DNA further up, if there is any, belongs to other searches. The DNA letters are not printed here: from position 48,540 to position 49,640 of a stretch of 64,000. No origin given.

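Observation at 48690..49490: Cassette cargo: an unassignable 266-aa membrane-tethered protein, candidate novel defence, exclusion or toxin-type effector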

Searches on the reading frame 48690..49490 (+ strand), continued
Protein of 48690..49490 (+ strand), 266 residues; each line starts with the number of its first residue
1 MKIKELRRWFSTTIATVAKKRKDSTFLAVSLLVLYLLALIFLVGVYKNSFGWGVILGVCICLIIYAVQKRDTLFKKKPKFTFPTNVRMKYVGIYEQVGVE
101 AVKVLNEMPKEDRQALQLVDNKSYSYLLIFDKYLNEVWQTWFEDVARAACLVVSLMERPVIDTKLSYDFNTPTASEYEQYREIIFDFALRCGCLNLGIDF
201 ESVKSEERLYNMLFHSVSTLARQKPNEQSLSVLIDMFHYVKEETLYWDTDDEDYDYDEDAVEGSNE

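Call 67: find_encoding_contigs(protein=P0002, flank=3000)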
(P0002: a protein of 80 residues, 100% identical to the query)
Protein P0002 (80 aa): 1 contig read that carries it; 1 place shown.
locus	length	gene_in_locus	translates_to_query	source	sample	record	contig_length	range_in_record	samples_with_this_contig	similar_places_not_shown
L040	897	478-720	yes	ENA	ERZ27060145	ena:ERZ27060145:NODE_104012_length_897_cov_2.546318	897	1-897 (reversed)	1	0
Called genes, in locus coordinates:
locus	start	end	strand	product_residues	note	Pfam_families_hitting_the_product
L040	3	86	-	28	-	?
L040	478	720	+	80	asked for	-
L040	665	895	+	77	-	?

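Call 70: search_dna_similar(query=window:48690-49487:+, collection=phages, mode=protein, max_evalue=1)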
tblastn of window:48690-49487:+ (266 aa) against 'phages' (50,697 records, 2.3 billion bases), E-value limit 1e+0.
No match.

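Call 71: search_dna_similar(query=window:48690-49487:+, collection=plasmids, mode=protein, max_evalue=1)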
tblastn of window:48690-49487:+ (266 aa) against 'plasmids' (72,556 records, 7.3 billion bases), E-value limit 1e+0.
No match.

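Call 72: search_protein_families(library=padloc, alignment_id=A2, max_evalue=5)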
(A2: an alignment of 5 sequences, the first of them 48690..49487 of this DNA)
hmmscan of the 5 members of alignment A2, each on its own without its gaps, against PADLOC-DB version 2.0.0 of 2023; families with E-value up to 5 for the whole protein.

A. member 1, window:48690-49487:+ (266 aa): 0 families

B. families by the number of members that match (of 5 scanned): 0 families

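Call 73: search_protein_families(library=phrogs, alignment_id=A2, max_evalue=5)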
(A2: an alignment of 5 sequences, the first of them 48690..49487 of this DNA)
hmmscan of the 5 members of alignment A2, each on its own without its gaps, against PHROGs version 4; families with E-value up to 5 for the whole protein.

A. member 1, window:48690-49487:+ (266 aa): 1 family
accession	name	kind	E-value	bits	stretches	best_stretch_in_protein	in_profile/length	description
phrog_3793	-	unknown function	0.65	10.1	1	28-87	22-81/272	-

B. families by the number of members that match (of 5 scanned): 9 families
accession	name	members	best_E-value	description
phrog_38096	-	1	0.011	-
phrog_31548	-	1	0.024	-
phrog_33614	-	1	0.029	-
phrog_20640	-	1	0.11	-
phrog_34675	-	1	0.31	-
phrog_22581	-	1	0.33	-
phrog_1790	-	1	0.38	terminase small subunit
phrog_3793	-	1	0.65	-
phrog_8436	-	1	2.6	-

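Call 86: search_protein_families(library=padloc, proteins=[L004:12258-12545:-, L004:12663-12821:-], max_evalue=0.001)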
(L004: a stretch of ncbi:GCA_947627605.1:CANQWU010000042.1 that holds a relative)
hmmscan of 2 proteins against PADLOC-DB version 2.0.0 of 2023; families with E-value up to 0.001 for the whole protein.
L004:12258-12545:- (95 aa): 0 families

L004:12663-12821:- (52 aa): 0 families
